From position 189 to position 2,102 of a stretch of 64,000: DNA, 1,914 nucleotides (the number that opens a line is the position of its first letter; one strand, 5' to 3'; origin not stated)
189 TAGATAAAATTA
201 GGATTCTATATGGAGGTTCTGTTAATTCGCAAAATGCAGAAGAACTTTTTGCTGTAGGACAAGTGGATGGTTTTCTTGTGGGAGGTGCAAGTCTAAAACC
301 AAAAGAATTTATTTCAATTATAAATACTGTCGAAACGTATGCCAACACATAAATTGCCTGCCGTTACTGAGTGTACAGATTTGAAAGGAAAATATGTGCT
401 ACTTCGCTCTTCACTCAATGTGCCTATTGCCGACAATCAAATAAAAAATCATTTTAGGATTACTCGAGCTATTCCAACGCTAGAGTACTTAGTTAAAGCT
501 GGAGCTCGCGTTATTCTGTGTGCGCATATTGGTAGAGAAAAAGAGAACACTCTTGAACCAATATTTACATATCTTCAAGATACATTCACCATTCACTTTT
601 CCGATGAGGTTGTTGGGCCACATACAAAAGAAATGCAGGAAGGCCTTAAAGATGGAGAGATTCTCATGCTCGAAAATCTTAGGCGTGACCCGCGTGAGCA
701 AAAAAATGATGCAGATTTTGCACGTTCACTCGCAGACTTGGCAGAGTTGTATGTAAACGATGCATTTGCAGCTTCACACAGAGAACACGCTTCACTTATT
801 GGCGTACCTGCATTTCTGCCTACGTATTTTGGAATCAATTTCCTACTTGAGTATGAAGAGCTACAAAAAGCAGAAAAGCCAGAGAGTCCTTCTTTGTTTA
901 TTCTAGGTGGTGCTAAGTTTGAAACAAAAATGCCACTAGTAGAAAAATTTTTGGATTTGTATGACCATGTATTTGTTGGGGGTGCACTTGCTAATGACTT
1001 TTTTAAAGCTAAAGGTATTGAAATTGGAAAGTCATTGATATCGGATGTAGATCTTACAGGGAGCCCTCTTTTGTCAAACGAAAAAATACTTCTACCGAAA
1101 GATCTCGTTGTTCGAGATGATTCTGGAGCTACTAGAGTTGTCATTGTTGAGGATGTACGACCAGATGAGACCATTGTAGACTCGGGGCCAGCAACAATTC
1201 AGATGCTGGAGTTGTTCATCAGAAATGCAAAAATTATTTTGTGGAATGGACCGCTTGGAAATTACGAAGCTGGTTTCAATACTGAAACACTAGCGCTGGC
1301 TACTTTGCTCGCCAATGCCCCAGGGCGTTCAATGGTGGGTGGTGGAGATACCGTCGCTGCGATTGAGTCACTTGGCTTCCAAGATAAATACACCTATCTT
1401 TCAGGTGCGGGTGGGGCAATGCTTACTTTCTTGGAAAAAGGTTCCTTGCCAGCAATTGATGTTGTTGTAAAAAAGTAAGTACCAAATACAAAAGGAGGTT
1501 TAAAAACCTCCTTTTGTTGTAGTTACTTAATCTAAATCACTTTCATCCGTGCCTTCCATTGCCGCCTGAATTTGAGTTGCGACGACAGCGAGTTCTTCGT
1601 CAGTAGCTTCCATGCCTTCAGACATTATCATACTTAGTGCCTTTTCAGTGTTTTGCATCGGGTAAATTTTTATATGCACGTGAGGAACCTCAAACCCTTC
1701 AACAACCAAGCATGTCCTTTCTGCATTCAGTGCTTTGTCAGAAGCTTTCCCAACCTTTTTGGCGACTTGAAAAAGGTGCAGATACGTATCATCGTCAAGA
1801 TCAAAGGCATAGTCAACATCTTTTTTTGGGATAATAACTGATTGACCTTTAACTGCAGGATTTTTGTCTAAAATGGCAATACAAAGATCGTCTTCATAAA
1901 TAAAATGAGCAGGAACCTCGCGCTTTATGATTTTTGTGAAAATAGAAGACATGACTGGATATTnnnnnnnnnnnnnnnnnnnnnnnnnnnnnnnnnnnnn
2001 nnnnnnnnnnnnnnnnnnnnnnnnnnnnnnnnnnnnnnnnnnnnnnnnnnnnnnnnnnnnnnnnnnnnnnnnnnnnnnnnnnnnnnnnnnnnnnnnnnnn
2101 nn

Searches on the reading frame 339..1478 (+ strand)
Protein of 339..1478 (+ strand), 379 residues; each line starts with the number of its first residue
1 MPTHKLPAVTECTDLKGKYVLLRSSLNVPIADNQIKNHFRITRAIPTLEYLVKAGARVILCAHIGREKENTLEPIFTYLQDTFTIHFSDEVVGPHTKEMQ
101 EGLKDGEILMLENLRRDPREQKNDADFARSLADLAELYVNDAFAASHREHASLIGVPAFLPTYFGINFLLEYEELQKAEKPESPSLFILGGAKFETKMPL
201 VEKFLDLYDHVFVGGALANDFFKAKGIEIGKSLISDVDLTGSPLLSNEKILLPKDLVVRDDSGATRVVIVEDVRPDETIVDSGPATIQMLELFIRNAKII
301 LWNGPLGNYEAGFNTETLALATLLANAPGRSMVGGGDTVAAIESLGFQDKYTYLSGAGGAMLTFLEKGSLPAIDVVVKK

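Call 8: search_protein_families(library=pfam, proteins=[window:339-1478:+], max_evalue=0.001)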
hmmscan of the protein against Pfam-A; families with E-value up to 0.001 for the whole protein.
window:339-1478:+ (379 aa): 1 family
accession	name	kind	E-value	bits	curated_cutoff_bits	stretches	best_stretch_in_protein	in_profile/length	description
PF00162.24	PGK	-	2.7e-103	346.3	27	1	13-366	4-377/379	Phosphoglycerate kinase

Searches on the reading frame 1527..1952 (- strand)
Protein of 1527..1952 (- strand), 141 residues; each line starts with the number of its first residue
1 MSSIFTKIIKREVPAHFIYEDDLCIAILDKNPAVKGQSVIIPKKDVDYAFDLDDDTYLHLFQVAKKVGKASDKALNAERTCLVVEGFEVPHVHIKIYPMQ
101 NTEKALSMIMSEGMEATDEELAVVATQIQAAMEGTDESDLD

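Call 8: search_protein_families(library=pfam, proteins=[window:1527-1952:-], max_evalue=0.001)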
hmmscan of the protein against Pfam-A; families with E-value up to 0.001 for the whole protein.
window:1527-1952:- (141 aa): 2 families
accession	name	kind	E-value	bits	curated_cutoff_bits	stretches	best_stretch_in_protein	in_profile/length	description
PF01230.28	HIT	-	1.2e-16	61.6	21.5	1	11-98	2-94/98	HIT domain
PF11969.13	DcpS_C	-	7.9e-07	30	24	1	3-77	2-76/114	Scavenger mRNA decapping enzyme C-term binding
